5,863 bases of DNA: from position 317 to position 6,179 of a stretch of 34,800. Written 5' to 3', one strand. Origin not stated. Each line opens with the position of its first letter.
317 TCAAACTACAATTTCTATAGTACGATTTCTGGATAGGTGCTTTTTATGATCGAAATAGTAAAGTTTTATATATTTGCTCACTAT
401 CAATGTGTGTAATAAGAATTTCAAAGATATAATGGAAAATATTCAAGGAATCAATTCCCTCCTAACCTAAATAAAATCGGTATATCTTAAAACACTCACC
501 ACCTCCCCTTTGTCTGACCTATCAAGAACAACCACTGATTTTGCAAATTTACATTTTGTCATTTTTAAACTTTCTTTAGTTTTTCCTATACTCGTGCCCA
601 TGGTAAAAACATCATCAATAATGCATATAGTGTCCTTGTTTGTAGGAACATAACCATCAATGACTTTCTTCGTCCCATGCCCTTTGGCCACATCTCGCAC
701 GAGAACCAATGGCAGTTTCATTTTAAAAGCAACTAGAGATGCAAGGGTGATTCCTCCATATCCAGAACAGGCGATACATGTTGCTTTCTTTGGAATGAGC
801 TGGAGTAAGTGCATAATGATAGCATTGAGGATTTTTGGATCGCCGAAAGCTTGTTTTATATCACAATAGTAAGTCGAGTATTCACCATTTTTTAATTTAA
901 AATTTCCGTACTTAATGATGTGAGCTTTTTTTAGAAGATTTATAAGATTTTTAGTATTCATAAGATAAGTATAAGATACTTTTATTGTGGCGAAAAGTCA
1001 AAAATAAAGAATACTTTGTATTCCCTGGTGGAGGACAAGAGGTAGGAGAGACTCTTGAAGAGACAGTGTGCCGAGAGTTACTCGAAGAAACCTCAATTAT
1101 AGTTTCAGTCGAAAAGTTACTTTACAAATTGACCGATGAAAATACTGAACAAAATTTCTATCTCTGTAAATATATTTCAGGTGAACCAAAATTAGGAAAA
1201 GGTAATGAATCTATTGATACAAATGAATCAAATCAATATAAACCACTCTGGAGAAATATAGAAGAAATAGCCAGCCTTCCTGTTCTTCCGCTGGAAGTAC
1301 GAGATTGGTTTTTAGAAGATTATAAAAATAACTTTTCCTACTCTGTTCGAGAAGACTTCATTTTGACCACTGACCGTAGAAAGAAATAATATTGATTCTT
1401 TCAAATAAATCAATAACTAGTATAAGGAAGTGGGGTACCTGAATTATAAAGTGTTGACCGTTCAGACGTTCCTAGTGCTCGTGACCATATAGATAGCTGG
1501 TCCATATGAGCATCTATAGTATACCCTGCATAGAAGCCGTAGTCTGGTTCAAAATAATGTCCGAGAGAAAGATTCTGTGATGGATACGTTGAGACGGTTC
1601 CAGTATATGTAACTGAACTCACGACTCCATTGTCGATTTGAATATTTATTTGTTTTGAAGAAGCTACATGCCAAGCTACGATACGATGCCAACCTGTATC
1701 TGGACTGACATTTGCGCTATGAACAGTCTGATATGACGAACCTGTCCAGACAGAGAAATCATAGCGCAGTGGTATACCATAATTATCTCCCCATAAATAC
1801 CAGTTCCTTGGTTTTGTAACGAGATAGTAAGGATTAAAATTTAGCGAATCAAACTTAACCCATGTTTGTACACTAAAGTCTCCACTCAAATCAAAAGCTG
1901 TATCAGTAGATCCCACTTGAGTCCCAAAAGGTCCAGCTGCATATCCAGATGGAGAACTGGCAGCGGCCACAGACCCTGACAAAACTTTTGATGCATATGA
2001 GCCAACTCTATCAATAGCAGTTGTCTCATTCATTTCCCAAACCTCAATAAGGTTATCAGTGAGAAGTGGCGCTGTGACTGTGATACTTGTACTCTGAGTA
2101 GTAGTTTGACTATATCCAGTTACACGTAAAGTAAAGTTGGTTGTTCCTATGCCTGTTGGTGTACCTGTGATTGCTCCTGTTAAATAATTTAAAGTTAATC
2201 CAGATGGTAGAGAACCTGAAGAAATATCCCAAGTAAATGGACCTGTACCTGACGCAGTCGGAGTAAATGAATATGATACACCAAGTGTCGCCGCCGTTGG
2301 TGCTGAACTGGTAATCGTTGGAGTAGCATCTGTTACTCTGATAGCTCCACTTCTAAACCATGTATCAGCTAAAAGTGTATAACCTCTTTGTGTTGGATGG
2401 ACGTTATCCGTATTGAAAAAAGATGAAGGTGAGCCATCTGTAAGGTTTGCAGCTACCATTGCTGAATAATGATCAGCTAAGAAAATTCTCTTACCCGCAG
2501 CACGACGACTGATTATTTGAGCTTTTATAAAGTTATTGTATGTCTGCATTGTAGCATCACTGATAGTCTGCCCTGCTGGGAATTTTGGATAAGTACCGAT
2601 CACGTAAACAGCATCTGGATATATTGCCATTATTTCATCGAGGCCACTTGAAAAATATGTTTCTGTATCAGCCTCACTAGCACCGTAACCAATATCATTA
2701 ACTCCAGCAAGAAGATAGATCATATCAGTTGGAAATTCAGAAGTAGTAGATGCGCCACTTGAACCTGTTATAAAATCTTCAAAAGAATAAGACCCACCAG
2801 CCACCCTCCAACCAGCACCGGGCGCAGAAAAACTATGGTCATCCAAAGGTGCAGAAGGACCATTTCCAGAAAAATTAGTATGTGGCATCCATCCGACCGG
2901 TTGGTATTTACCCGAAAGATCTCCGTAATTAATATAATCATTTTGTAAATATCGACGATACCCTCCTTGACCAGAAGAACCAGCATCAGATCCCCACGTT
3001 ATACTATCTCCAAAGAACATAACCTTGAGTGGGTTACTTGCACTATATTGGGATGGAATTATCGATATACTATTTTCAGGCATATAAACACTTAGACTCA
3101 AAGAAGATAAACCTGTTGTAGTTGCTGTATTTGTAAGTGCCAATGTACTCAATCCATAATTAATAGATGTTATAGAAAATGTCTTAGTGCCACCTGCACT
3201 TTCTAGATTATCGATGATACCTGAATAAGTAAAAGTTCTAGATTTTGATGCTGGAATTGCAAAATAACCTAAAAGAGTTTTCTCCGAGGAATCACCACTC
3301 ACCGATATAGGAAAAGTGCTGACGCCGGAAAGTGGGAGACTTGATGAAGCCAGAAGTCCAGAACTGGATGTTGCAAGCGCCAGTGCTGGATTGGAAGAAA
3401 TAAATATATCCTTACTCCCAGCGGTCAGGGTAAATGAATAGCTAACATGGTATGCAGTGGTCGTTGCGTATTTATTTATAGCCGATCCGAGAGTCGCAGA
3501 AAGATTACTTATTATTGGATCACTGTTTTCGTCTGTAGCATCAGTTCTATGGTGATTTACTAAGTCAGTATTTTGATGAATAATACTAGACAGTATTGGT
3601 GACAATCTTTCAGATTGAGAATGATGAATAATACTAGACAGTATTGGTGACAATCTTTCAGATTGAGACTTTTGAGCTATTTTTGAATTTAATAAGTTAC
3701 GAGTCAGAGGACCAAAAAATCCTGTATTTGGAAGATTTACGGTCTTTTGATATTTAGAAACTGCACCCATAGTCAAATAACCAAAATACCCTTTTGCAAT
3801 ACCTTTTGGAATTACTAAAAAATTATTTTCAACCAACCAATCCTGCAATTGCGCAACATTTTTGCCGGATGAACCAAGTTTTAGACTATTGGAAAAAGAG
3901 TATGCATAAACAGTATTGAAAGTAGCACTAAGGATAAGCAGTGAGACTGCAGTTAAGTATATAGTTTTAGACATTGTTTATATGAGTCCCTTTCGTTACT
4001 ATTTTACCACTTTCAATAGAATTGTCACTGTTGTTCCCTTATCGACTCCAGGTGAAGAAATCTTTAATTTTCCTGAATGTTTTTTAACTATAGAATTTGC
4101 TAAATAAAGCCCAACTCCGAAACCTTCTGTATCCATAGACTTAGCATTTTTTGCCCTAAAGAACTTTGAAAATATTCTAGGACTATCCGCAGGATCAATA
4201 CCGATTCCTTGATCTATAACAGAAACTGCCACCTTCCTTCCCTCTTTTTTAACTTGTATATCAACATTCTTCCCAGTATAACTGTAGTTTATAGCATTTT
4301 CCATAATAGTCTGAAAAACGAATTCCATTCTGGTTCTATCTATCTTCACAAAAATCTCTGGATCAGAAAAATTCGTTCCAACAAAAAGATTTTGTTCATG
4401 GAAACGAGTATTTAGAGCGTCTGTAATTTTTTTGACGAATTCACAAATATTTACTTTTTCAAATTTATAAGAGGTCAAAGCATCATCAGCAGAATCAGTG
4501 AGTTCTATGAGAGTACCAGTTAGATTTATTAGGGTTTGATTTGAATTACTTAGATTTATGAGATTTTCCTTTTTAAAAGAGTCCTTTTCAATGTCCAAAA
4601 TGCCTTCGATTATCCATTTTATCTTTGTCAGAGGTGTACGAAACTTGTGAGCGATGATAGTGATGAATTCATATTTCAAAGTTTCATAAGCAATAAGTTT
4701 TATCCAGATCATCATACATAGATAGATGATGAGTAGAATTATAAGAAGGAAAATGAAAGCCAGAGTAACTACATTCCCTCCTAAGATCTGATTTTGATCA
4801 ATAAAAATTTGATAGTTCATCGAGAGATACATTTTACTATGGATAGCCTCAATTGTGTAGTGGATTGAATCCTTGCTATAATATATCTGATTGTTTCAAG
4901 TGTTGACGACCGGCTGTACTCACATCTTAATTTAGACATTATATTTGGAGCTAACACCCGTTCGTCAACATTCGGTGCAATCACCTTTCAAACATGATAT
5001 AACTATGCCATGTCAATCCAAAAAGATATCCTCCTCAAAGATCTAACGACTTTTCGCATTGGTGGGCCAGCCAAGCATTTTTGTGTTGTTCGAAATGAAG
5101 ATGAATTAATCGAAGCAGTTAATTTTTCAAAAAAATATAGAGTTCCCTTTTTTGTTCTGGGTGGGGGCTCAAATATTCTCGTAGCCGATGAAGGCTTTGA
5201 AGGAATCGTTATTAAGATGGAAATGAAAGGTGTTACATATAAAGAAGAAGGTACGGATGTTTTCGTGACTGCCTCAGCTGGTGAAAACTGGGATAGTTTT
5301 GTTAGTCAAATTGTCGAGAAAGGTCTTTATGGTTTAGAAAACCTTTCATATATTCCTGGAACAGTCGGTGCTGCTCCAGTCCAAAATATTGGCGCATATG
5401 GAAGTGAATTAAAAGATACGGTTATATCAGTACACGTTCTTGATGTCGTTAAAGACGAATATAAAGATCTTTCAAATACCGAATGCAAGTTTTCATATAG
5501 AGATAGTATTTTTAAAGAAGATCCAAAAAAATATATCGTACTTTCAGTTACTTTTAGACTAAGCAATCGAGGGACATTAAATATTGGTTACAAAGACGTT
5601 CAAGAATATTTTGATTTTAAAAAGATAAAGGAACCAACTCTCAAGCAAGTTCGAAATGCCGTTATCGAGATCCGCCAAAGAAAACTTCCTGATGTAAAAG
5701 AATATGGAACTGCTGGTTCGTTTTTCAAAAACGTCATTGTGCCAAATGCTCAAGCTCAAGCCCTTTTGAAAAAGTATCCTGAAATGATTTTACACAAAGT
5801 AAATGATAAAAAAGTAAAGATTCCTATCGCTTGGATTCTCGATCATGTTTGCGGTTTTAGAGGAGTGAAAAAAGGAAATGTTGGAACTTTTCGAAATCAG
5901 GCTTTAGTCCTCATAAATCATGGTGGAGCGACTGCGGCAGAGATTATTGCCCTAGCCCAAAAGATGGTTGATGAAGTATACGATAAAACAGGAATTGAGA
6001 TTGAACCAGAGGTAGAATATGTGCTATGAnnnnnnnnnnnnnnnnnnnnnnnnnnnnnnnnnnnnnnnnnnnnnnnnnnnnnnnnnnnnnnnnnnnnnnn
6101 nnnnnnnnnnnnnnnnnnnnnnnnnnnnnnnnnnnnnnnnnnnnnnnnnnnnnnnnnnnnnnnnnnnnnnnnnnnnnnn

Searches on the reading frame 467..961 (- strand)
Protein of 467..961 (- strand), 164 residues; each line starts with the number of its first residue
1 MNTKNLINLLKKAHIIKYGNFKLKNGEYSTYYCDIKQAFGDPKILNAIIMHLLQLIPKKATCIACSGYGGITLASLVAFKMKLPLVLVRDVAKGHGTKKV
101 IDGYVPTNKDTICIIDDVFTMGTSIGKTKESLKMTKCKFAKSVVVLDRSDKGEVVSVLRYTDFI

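Call 59: search_protein_families(library=pfam, proteins=[window:467-961:-], max_evalue=0.001)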
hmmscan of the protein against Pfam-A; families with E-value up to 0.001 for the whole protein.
window:467-961:- (164 aa): 1 family
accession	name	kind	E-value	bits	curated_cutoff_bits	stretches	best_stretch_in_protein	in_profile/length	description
PF00156.33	Pribosyltran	-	6.3e-08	32.5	26.3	1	48-155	18-133/158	Phosphoribosyl transferase domain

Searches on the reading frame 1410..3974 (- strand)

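Call 59: search_protein_families(library=pfam, proteins=[window:1410-3974:-], max_evalue=0.001)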
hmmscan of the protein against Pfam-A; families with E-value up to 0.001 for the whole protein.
window:1410-3974:- (854 aa): 4 families
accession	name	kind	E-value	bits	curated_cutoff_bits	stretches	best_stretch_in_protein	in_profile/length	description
PF00657.28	Lipase_GDSL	-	2.5e-14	54.4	23.6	1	318-537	1-206/208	GDSL-like Lipase/Acylhydrolase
PF13472.12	Lipase_GDSL_2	-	1.5e-13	52.1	32.9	1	320-533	1-177/178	GDSL-like Lipase/Acylhydrolase family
PF05345.18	He_PIG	-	2.6e-09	37.8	24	1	552-634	2-96/96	Putative Ig domain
PF01471.23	PG_binding_1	-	5e-08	33.4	23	1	36-95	1-57/57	Putative peptidoglycan binding domain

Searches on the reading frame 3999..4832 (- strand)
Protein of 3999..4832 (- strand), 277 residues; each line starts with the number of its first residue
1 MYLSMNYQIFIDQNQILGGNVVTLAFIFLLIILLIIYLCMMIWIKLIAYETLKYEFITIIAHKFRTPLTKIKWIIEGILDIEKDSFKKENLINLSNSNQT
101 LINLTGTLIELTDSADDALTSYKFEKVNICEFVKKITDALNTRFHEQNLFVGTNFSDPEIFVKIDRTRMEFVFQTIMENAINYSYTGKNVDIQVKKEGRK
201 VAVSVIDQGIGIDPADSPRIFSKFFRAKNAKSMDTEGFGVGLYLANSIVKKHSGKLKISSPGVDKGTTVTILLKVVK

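Call 59: search_protein_families(library=pfam, proteins=[window:3999-4832:-], max_evalue=0.001)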
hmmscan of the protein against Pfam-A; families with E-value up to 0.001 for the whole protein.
window:3999-4832:- (277 aa): 4 families
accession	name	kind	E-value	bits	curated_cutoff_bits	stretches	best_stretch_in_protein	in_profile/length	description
PF02518.31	HATPase_c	-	1.1e-23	84.2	26.4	1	165-275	2-109/111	Histidine kinase-, DNA gyrase B-, and HSP90-like ATPase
PF13581.12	HATPase_c_2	-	6.2e-06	26.7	27.4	1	176-271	39-125/127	Histidine kinase-like ATPase domain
PF00512.31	HisKA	-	8.4e-05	23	26.9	1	53-112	2-61/66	His Kinase A (phospho-acceptor) domain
PF13589.12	HATPase_c_3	-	0.00044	20.7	25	1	176-251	10-86/137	Histidine kinase-, DNA gyrase B-, and HSP90-like ATPase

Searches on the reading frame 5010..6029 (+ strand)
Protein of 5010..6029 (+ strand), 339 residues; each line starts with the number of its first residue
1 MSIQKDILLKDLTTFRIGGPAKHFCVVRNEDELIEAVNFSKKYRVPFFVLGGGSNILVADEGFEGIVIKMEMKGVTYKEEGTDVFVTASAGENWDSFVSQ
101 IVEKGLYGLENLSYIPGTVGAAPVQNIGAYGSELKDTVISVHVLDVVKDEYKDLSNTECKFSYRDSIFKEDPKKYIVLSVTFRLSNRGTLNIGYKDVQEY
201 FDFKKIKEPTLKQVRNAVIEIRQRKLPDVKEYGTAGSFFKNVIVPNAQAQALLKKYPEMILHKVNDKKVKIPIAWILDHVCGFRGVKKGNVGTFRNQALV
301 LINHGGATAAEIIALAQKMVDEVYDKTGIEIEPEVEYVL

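Call 59: search_protein_families(library=pfam, proteins=[window:5010-6029:+], max_evalue=0.001)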
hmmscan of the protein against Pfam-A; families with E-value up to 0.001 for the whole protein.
window:5010-6029:+ (339 aa): 2 families
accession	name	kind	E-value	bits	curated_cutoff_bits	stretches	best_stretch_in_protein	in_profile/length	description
PF01565.28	FAD_binding_4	-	8.5e-27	94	26.4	1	22-145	2-130/139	FAD binding domain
PF02873.21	MurB_C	-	3.2e-21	75.8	27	1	213-338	1-99/99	UDP-N-acetylenolpyruvoylglucosamine reductase, C-terminal domain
